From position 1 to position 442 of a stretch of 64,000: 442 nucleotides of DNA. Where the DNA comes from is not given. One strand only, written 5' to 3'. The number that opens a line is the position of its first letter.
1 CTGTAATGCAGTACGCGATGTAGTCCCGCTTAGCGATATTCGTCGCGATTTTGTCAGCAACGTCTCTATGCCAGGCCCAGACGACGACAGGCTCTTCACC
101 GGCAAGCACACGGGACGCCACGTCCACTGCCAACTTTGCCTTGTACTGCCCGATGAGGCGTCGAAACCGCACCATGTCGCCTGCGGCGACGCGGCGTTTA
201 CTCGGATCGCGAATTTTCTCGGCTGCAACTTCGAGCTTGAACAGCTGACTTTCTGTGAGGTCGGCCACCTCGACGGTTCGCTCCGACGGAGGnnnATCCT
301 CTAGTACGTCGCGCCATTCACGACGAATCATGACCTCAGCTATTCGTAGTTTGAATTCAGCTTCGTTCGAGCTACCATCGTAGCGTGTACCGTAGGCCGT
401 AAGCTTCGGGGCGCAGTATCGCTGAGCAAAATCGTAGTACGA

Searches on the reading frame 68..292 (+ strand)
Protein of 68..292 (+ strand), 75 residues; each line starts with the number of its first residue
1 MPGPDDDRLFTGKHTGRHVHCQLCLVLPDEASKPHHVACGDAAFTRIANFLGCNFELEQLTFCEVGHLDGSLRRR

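Call 75: search_protein_families(library=phrogs, alignment_id=A6, max_evalue=0.001)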
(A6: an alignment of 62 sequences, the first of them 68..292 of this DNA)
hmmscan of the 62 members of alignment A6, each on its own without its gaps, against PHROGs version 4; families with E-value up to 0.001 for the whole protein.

A. member 1, window:68-292:+ (75 aa): 0 families

B. families by the number of members that match (of 62 scanned): 22 families
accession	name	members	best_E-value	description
phrog_5353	-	2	1.1e-17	-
phrog_16087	-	2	8.6e-10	-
phrog_2154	-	2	2.3e-09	-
phrog_36734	-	2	1.6e-05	-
phrog_9787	-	1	1.1e-44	translation initiation factor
phrog_19918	-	1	1.2e-42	-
phrog_2693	-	1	2.3e-34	-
phrog_464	-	1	3.6e-29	unknown function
phrog_25433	-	1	3.3e-19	-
phrog_289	-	1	1.3e-15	GTP-binding domain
phrog_926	-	1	3.4e-13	-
phrog_35727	-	1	2.9e-10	-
phrog_4856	-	1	1.3e-09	nucleoside triphosphate pyrophosphohydrolase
phrog_99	-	1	2e-09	HNH endonuclease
phrog_2834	-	1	5.7e-09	-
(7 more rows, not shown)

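Call 76: search_protein_families(library=pfam, alignment_id=A6, max_evalue=0.001)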
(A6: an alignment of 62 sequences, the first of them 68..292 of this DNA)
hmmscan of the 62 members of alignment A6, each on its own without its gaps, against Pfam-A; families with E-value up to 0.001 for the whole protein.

A. member 1, window:68-292:+ (75 aa): 0 families

B. families by the number of members that match (of 62 scanned): 17 families
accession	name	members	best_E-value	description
PF00132.30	Hexapep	2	1.2e-20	Bacterial transferase hexapeptide (six repeats)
PF25084.1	LbH_EIF2B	2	1.5e-11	EIF2B subunit epsilon LbH domain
PF14602.12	Hexapep_2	2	1e-07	Hexapeptide repeat of succinyl-transferase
PF00472.26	RF-1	1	7.8e-30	RF-1 domain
PF00707.27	IF3_C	1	4.5e-29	Translation initiation factor IF-3, C-terminal domain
PF05198.21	IF3_N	1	6.8e-29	Translation initiation factor IF-3, N-terminal domain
PF14216.11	DUF4326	1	1.9e-24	Domain of unknown function (DUF4326)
PF06908.16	YpsA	1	1.5e-13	YspA SLOG family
PF03462.23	PCRF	1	6.4e-13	PCRF domain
PF02481.21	DNA_processg_A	1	2e-08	DNA recombination-mediator protein A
PF21711.3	DCTN5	1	2.4e-06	Dynactin subunit 5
PF07866.17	DUF1653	1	5.6e-06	Protein of unknown function (DUF1653)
PF00847.26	AP2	1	1.3e-05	AP2 domain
PF25087.1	GMPPB_C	1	1.7e-05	GMPPB C-terminal domain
PF24894.1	Hexapep_GlmU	1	0.00059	GlmU-like, C-terminal hexapeptide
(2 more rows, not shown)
